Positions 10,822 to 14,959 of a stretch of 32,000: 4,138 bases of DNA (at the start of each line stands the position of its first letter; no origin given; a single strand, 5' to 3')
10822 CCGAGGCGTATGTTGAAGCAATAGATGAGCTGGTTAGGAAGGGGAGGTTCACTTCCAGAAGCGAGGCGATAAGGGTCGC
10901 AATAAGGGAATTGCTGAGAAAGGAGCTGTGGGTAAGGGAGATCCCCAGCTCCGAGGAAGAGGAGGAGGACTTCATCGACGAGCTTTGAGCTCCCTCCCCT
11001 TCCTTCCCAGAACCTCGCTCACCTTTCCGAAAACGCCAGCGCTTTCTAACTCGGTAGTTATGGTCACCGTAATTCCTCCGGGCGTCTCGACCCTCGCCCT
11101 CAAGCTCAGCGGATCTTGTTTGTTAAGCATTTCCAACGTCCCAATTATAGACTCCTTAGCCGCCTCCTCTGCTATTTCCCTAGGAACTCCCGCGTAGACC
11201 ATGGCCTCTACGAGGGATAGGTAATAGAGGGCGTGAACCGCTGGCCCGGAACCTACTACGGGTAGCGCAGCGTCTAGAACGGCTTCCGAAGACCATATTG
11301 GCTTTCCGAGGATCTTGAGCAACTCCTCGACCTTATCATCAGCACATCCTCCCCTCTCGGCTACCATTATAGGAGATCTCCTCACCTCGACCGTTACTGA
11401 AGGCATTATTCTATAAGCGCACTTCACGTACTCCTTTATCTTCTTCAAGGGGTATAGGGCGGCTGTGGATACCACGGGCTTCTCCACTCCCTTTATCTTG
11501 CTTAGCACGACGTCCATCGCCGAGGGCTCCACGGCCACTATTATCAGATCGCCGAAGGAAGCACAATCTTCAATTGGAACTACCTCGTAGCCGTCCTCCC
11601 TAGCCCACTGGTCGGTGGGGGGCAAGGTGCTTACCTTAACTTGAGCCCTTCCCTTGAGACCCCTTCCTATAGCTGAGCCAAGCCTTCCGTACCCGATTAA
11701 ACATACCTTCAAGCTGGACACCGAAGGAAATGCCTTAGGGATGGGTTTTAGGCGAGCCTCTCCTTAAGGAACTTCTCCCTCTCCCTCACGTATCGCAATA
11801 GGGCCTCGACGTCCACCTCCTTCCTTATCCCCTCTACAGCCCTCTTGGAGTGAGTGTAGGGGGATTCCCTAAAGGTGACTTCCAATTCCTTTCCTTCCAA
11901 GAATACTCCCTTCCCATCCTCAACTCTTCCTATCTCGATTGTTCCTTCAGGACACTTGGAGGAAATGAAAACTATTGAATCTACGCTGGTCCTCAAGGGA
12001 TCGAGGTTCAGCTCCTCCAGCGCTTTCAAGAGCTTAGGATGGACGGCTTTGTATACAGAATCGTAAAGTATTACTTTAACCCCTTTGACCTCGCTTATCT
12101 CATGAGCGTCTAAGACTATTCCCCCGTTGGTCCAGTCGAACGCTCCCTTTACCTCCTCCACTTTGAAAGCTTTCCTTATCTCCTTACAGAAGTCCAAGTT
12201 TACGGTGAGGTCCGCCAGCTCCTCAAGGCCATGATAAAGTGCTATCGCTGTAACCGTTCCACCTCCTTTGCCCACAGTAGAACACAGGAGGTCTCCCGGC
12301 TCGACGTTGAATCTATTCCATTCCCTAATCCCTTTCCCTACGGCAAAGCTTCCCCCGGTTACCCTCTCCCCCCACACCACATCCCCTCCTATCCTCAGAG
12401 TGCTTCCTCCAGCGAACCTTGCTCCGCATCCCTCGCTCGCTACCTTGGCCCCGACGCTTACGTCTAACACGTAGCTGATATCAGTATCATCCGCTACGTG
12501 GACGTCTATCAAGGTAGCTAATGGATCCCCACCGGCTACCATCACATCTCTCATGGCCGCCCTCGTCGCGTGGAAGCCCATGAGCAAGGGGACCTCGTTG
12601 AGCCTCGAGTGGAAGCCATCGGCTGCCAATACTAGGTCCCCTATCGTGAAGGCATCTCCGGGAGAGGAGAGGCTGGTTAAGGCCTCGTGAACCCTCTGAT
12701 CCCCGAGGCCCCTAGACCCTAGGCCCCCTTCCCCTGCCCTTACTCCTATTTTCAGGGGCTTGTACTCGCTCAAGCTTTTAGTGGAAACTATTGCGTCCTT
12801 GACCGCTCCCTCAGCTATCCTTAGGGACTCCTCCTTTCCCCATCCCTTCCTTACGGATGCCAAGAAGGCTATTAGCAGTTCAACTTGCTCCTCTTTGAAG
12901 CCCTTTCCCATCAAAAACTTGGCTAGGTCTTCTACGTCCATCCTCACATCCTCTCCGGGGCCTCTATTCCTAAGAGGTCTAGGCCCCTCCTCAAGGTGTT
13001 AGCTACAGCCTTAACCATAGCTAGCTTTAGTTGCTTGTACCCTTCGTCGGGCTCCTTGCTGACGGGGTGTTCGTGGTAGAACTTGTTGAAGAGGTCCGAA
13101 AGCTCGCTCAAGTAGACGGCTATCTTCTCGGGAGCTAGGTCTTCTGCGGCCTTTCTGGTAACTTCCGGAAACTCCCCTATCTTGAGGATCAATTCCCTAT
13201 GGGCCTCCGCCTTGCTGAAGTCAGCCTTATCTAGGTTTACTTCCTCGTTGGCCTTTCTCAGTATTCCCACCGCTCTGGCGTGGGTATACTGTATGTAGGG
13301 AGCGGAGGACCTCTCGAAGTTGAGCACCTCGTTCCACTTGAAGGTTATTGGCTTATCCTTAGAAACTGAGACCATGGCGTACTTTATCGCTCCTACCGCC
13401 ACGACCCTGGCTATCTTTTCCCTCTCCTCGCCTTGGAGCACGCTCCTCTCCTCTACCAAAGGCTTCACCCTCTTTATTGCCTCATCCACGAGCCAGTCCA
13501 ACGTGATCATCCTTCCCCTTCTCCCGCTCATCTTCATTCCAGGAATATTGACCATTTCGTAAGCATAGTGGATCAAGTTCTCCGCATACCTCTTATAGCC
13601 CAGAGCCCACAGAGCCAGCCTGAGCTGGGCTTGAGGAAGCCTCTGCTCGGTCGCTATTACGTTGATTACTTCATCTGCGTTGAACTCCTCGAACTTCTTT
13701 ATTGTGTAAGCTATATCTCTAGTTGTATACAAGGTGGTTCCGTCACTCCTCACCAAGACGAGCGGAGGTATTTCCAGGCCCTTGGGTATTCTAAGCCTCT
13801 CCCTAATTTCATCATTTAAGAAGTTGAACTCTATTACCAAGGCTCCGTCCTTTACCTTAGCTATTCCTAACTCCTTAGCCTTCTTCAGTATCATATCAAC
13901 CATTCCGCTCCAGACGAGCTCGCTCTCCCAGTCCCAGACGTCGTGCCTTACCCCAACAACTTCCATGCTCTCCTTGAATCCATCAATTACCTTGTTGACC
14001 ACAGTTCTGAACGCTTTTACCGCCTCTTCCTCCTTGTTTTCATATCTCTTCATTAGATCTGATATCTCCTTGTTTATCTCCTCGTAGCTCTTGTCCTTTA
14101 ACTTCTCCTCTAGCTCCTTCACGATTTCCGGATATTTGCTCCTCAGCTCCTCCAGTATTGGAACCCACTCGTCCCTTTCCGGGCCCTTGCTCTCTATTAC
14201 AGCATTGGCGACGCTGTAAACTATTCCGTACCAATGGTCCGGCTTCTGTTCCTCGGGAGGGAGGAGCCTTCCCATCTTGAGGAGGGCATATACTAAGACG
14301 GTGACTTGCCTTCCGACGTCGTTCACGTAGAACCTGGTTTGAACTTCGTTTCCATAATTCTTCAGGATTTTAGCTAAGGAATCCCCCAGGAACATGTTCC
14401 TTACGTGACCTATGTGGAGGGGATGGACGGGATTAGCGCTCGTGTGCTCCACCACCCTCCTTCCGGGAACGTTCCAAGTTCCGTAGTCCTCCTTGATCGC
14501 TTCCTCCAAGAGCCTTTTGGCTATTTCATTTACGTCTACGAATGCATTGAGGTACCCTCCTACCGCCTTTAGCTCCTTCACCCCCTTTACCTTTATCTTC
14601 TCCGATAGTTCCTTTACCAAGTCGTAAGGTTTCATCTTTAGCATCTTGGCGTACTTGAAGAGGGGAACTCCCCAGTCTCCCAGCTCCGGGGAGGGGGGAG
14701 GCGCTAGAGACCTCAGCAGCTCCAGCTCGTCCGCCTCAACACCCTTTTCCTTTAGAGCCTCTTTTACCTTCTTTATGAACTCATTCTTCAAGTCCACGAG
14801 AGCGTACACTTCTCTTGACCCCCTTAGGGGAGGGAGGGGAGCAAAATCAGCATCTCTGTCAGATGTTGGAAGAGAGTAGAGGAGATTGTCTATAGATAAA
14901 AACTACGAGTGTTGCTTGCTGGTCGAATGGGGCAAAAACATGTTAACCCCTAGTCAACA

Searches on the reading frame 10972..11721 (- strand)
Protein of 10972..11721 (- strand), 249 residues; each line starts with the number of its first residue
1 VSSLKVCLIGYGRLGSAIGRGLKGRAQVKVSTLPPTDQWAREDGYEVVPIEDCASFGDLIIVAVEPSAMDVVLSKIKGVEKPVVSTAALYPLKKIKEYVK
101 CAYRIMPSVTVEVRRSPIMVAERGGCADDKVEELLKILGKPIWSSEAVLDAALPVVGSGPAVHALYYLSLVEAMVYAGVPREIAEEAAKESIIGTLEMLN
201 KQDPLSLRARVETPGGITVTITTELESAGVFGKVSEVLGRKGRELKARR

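Call 61: search_protein_families(library=pfam, proteins=[window:10972-11721:-], max_evalue=0.001)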
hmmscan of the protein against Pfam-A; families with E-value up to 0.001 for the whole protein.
window:10972-11721:- (249 aa): 2 families
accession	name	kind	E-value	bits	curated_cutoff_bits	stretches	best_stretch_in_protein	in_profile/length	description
PF14748.11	P5CR_dimer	-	4.3e-17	62.7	25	1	146-237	1-94/105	Pyrroline-5-carboxylate reductase dimerisation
PF03807.23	F420_oxidored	-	1.5e-07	32.4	21.6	1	5-88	1-93/94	NADP oxidoreductase coenzyme F420-dependent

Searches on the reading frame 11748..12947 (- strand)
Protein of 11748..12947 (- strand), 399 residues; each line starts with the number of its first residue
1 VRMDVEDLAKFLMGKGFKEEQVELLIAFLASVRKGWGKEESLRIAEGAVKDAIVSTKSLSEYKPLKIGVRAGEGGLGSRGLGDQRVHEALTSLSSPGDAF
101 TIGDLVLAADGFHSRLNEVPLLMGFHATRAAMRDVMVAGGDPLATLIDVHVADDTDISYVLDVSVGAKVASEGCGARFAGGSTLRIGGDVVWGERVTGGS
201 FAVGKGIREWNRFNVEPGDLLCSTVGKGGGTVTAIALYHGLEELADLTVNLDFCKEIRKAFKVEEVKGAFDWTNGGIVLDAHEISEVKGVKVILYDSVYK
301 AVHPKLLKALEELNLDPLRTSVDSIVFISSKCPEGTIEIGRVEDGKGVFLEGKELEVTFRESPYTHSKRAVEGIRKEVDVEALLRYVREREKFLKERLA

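Call 61: search_protein_families(library=pfam, proteins=[window:11748-12947:-], max_evalue=0.001)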
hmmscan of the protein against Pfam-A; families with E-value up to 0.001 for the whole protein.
window:11748-12947:- (399 aa): 1 family
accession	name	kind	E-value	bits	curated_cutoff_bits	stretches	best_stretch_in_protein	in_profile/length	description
PF00586.29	AIRS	-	0.00045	21.1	24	1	104-185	14-96/112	AIR synthase related protein, N-terminal domain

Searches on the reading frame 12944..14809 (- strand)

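Call 61: search_protein_families(library=pfam, proteins=[window:12944-14809:-], max_evalue=0.001)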
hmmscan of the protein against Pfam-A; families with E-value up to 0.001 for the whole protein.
window:12944-14809:- (621 aa): 3 families
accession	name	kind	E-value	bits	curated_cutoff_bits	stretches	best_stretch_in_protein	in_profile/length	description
PF00750.26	tRNA-synt_1d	-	3.1e-43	148.5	23.3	2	199-492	74-349/349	tRNA synthetases class I (R), catalytic domain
PF05746.21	DALR_1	-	2.5e-33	115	22.3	1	506-621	1-117/117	DALR anticodon binding domain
PF03485.21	Arg_tRNA_synt_N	-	1.1e-10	42.4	21.5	1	10-90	2-84/85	Arginyl tRNA synthetase N terminal domain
